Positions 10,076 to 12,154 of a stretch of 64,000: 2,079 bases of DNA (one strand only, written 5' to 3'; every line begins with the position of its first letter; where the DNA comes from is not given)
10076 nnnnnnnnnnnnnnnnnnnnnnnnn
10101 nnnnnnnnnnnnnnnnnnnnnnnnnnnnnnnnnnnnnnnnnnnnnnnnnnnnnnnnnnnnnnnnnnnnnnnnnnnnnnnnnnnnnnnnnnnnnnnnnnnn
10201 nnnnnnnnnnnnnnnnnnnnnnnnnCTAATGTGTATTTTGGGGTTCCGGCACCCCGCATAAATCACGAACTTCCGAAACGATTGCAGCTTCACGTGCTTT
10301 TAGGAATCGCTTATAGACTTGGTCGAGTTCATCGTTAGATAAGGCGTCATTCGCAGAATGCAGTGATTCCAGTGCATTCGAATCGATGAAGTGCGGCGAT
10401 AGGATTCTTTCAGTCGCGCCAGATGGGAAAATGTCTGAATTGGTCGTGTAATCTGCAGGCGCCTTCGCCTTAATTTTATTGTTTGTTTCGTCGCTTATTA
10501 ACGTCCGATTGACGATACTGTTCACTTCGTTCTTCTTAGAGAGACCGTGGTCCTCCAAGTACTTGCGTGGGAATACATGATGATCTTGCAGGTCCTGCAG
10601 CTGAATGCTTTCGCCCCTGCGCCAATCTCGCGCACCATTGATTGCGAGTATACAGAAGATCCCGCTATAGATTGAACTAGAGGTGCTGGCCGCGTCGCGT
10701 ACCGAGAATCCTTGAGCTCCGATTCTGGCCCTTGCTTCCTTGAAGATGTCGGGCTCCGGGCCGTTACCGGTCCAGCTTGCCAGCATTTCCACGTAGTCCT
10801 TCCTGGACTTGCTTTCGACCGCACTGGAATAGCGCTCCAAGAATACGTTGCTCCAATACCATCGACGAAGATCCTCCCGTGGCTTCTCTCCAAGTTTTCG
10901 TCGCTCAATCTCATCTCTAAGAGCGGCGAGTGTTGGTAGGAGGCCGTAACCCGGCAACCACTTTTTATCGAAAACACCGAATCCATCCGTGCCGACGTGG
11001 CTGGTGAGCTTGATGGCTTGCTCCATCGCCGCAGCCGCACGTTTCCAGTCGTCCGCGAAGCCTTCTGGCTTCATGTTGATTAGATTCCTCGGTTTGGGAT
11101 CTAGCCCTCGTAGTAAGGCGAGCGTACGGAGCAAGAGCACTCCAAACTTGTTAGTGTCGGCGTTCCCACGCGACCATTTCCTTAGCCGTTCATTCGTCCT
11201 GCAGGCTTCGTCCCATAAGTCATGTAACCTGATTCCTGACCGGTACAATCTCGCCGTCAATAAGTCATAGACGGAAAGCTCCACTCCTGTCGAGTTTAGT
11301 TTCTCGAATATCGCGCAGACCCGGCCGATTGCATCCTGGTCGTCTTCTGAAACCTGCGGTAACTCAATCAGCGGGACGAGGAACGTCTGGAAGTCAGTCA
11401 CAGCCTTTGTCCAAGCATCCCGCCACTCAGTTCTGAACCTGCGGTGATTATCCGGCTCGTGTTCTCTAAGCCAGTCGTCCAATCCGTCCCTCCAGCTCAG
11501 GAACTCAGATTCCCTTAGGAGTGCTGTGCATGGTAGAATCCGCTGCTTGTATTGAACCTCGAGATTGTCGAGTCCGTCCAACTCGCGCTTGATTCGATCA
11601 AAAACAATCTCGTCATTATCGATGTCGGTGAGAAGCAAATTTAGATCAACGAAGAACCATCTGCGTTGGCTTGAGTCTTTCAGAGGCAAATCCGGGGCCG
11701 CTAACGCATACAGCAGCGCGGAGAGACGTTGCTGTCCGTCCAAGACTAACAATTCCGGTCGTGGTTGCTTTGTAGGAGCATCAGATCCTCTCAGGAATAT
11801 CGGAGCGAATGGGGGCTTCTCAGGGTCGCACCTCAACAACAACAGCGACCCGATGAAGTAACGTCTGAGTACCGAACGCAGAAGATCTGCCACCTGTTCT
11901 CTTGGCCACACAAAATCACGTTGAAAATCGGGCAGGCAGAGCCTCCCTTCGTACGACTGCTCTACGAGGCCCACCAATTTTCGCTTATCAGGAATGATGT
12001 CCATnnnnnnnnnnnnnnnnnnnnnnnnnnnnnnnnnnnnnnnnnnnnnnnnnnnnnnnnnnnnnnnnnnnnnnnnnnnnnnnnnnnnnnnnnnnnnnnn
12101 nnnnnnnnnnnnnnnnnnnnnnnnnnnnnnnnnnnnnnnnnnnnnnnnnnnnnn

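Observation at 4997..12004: Four independent candidate modification-dependent (type IV-like) nucleases within 7 kb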

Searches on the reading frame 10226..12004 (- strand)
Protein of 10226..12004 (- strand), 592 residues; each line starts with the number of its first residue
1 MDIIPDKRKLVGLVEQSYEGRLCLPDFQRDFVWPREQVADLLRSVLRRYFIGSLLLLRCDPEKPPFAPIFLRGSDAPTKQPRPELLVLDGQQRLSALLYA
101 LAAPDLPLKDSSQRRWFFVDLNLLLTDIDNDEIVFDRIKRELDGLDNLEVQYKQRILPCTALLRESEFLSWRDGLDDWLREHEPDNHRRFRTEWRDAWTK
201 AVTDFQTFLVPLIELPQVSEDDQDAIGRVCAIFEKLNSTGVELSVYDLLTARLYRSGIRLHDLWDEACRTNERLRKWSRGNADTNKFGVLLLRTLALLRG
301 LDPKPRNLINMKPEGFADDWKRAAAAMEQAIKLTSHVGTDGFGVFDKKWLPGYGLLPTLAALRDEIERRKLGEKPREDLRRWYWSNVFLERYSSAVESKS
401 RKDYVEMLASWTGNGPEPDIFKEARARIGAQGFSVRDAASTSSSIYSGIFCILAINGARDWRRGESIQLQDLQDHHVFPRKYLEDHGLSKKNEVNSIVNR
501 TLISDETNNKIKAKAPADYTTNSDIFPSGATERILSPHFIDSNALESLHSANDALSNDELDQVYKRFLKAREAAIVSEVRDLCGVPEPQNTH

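Call 3: search_protein_families(library=pfam, proteins=[window:10226-12004:-], max_evalue=0.01)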
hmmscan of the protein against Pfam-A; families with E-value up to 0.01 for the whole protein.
window:10226-12004:- (592 aa): 1 family
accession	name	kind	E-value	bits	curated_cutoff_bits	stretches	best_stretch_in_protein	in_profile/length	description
PF03235.19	GmrSD_N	-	8.7e-29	101.5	33.2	1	13-253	4-198/199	GmrSD restriction endonuclease, N-terminal domain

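Call 4: search_protein_families(library=padloc, proteins=[window:10226-12004:-], max_evalue=0.01)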
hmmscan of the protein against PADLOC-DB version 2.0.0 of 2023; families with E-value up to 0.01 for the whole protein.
window:10226-12004:- (592 aa): 19 families
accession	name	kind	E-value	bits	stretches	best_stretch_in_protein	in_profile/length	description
PDLC04709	PDC-M55C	-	4.9e-24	82.9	1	9-573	16-531/554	-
PDLC04151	HEC-05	-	1.4e-20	71.6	2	14-102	32-131/600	-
PDLC04150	HEC-05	-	5.3e-10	36.8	1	22-102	22-113/583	-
PDLC04155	HEC-06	-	1.9e-08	31.2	1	19-103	18-89/562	-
PDLC02691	Orf5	-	3.1e-08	30.6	1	1-59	1-64/579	Orf5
PDLC04154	HEC-06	-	5.9e-08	29.8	0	231-255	218-242/569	-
PDLC04157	HEC-06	-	6.3e-08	29.7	1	15-102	16-90/558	-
PDLC04153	HEC-05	-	1.1e-07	28.5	1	14-62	13-61/621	-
PDLC04152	HEC-05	-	2.7e-06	24.2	0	16-58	14-60/566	-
PDLC02687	Orf5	-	2.8e-05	21.1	0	231-255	212-236/543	Orf5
PDLC02695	Orf5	-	2.9e-05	20.6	1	3-99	3-93/601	Orf5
PDLC03877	NsnA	-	3.3e-05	21.3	1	11-98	54-122/385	-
PDLC02700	Orf5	-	0.00015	18.7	0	19-54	9-53/555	Orf5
PDLC02693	Orf5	-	0.00019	18.5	1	23-249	10-207/543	Orf5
PDLC02686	Orf5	-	0.00025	17.7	1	22-250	21-234/566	Orf5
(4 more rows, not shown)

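Call 16: search_solved_structures(query=window:10226-12004:-, show_alignments=2, max_evalue=1)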
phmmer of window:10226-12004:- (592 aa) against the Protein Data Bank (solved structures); distinct sequences matched with E-value up to 1: 4.
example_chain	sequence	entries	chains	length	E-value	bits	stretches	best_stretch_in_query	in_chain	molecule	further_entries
7p9k_A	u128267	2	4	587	8.2e-06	27.8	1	13-102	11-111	DUF262 domain-containing protein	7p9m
2yan_A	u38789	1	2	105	0.34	12.6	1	227-265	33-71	GLUTAREDOXIN-3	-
1wik_A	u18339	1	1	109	0.85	11.2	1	227-265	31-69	Thioredoxin-like protein 2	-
6h9m_A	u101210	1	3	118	0.93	11.1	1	526-573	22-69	Coiled-coil domain-containing protein 90B, mitochondrial,General control protein GCN4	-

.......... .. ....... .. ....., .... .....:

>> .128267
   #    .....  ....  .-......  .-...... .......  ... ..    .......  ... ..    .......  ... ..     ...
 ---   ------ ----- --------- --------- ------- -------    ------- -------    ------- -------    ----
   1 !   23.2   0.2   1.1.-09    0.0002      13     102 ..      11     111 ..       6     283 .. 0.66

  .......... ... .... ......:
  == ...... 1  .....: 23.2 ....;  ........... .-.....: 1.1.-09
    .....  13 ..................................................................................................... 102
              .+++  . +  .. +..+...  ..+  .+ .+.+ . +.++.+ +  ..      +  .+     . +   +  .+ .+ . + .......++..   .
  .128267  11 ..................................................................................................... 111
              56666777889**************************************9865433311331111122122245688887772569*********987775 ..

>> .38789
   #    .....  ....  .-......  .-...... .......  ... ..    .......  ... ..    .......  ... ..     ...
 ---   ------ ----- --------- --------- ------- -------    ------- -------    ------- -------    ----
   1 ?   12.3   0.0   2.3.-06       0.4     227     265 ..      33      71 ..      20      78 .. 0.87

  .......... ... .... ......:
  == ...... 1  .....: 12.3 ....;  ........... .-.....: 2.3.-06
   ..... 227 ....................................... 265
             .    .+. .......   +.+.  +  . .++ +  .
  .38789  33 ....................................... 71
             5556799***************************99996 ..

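Call 60: search_protein_representatives(protein=window:10226-12004:-)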
Query: 592 residues. Proteins with E-value up to 0.001 (for the whole library): 5357; up to 1e-10: 2094; up to 1e-30: 492. The best 150 are listed.
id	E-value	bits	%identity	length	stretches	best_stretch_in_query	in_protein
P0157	1.3e-251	852.8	62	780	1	1-586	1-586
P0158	1.1e-225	767.2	57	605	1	1-586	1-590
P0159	2.5e-199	680.1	54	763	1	1-585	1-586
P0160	7.0e-182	622.5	51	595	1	1-587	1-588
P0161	6.0e-179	612.8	64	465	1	1-416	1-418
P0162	1.1e-176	605.4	64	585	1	175-585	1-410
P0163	2.2e-151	521.8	63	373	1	219-583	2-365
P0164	1.8e-147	508.8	44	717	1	5-586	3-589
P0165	1.7e-146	505.6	64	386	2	111-347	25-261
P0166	3.3e-132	458.5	43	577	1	4-582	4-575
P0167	1.6e-131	456.2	42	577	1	2-582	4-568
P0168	1.5e-127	443.0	59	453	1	42-374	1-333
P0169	1.2e-117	410.4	40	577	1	1-582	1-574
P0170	8.4e-110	384.5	62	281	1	308-585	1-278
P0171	1.3e-109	383.8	65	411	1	327-586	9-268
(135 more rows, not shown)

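Call 62: search_solved_structures(query=A2, max_evalue=0.01, show_alignments=2)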
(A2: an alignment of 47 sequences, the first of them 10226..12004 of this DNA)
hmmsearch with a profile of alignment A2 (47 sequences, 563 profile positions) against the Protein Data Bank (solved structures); distinct sequences matched with E-value up to 0.01: 6.
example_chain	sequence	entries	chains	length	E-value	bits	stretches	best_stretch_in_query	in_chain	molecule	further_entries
7p9k_A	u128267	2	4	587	1.4e-31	112.7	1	11-376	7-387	DUF262 domain-containing protein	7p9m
20yv_A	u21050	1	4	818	2e-09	39.6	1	24-101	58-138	DUF262 domain-containing protein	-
20yw_A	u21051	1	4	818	1.1e-07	33.9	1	24-101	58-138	DUF262 domain-containing protein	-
6jiv_D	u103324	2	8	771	2.1e-06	29.6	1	9-101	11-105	SspE protein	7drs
6o56_A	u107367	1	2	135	2.7e-06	29.3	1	436-539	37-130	CRISPR-associated endonuclease Cas9/Csn1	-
7drr_D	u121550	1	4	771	0.00014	23.7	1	9-101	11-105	SspE protein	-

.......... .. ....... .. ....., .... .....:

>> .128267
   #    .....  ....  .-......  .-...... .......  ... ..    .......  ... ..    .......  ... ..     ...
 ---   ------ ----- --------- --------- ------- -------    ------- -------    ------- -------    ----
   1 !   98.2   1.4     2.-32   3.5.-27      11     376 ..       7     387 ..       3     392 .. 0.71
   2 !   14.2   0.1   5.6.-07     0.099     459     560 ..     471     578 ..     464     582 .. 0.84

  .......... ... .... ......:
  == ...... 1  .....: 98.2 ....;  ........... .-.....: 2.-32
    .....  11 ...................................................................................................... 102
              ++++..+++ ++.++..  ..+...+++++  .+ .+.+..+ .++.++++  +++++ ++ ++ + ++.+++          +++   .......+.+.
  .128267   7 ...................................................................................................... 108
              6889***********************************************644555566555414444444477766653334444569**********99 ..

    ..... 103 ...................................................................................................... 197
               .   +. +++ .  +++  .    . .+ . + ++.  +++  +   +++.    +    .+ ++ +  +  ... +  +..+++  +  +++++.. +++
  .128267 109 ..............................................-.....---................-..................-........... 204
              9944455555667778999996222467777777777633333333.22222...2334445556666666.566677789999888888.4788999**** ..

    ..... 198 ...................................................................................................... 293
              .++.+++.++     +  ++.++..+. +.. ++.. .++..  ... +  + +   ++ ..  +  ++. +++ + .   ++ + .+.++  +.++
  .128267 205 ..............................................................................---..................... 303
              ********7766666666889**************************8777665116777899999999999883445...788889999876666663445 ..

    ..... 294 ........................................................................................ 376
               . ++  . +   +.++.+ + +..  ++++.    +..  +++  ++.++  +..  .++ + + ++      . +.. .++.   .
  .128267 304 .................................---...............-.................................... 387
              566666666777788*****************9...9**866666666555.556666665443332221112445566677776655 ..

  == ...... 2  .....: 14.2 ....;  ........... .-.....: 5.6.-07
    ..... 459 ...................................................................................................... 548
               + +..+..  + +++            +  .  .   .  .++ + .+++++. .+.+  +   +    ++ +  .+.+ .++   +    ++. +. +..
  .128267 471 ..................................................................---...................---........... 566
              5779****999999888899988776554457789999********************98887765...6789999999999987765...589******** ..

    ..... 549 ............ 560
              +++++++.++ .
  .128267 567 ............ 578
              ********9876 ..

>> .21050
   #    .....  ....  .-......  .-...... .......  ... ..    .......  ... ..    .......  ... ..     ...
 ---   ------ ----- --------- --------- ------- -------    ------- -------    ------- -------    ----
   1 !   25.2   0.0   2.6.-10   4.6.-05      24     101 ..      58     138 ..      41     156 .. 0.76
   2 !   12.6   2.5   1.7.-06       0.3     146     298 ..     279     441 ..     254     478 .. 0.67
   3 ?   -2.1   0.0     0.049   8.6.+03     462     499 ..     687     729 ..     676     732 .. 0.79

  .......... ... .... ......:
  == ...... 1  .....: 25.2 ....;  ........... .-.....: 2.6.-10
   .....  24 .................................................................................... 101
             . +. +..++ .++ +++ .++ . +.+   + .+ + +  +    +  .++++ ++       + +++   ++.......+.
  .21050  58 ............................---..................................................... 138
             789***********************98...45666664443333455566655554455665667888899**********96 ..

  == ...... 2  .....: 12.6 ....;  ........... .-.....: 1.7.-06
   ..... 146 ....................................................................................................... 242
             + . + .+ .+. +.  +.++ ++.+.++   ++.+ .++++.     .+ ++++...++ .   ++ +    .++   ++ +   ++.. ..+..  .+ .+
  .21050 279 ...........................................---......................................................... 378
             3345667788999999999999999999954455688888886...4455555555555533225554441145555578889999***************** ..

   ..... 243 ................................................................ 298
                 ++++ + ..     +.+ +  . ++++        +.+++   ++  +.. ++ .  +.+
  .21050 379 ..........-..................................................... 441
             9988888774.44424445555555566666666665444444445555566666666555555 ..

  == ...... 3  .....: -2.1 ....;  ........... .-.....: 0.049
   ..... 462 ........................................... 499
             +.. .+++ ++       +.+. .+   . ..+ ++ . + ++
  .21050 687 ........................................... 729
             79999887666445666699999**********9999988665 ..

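Call 63: search_protein_families(library=pfam, alignment_id=A2, max_evalue=0.001)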
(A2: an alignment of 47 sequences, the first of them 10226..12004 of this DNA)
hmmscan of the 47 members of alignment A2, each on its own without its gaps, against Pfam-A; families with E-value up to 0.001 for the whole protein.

A. member 1, window:10226-12004:- (592 aa): 1 family
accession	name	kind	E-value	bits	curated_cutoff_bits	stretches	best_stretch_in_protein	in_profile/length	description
PF03235.19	GmrSD_N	-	8.7e-29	101.5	33.2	1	13-253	4-198/199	GmrSD restriction endonuclease, N-terminal domain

B. families by the number of members that match (of 47 scanned): 3 families
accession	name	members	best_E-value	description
PF03235.19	GmrSD_N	47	3.1e-36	GmrSD restriction endonuclease, N-terminal domain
PF13395.12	HNH_4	4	1.1e-06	HNH endonuclease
PF07510.16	GmrSD_C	3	0.00048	GmrSD restriction endonucleases, C-terminal domain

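Call 74: search_protein_families(library=ncbifam, proteins=[window:10226-12004:-], max_evalue=0.001)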
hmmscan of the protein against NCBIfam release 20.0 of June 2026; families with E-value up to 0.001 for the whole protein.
window:10226-12004:- (592 aa): 0 families

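Call 90: find_related_loci(query=window:10226-12004:-, collection=genome_contigs, flank=8000)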
Query window:10226-12004:- (592 aa) in genome_contigs; peptide patterns used: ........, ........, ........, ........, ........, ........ (x = any residue, [..] = any of these).
499 stretches matched a pattern; 275 encode a relative of the query (tblastn E <= 1e-3); the best 80 are kept; 80 distinct loci.
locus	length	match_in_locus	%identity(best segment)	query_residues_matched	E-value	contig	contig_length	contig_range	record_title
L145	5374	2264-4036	71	1-591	0e+0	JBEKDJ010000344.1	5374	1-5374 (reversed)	MAG: Thermodesulfobacteriota bacterium isolate SPRUCE 180 SPRUCE_180_344, whole genome shotgun sequence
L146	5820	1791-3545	65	1-585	0e+0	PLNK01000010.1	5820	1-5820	MAG: Chloroflexi bacterium isolate fen_1071 73.20120800_E2D.21_contig_204867, whole genome shotgun sequence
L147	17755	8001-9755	64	1-585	0e+0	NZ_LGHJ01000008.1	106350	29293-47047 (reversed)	Bellilinea caldifistulae strain GOMI-1 contig_14, whole genome shotgun sequence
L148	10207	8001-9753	69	1-585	0e+0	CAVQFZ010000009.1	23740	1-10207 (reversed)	MAG: uncultured Nitrospiraceae bacterium isolate MFD08497.bin.1.157 genome assembly, contig: contig_187881, whole genome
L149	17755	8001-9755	59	1-585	0e+0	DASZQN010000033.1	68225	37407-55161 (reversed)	MAG TPA_asm: Opitutaceae bacterium isolate SMAG_U5999 k141_596454, whole genome shotgun sequence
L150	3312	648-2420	60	1-590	0e+0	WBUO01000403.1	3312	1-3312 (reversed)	MAG: Dechloromonas sp. isolate SB18 contig_10712, whole genome shotgun sequence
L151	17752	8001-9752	64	1-585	0e+0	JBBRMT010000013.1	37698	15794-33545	MAG: Chloroflexia bacterium isolate La1_metabat2.069 LA1C_B2.069_k141_1263471L_37698_cov_13.1695, whole genome shotgun s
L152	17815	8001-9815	53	1-585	0e+0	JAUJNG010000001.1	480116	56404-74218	MAG: Abditibacterium sp. isolate YX2bin22 opera_contig_31, whole genome shotgun sequence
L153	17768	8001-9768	43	1-586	7e-114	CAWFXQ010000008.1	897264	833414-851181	MAG: Miltoncostaeaceae bacterium isolate MFD00962.bin.1.284 genome assembly, contig: contig_18648, whole genome shotgun 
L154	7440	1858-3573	29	9-585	6e-83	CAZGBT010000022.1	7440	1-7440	MAG TPA_asm: uncultured archaeon isolate SRP141552_co1_15 genome assembly, contig: NODE_5037_length_7440_cov_31.739472, 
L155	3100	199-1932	30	6-584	2e-83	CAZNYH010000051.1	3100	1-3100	MAG TPA_asm: uncultured archaeon isolate binchicken_co219_41 genome assembly, contig: k141_652411, whole genome shotgun 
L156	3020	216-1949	30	6-584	1e-83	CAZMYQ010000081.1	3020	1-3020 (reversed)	MAG TPA_asm: uncultured archaeon isolate binchicken_co291_194 genome assembly, contig: NODE_17295_length_3020_cov_6.9301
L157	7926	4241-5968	32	6-581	4e-80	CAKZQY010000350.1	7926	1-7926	MAG TPA_asm: uncultured Halobacteria archaeon isolate ERR2683608_bin.7_CONCOCT_v1.1_MAG genome assembly, contig: ERZ1034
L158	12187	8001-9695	32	13-584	3e-77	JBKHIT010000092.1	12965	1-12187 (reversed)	MAG: Candidatus Brocadiia bacterium isolate D3M15_1 NODE_395_length_12965_cov_10.840589, whole genome shotgun sequence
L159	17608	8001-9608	30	13-585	9e-66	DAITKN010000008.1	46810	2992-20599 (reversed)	MAG TPA_asm: Gaiellaceae bacterium isolate CTOTU41530 NODE_76_length_46810_cov_16.455053, whole genome shotgun sequence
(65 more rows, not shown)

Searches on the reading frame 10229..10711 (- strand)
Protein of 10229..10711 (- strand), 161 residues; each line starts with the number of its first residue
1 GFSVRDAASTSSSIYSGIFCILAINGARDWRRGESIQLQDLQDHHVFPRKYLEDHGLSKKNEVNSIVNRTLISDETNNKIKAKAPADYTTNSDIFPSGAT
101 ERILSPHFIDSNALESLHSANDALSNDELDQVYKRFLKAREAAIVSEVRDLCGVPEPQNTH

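Call 21: search_protein_families(library=pfam, proteins=[window:10229-10711:-], max_evalue=5)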
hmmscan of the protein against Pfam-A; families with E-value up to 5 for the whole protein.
seq(161 aa): 2 families
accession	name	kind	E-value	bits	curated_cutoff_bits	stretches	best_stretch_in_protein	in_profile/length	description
PF11621.13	Sbi-IV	-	0.0081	16.9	25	1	56-78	20-42/69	C3 binding domain 4 of IgG-bind protein SBI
PF07510.16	GmrSD_C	-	0.015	15.6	23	1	43-85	51-99/138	GmrSD restriction endonucleases, C-terminal domain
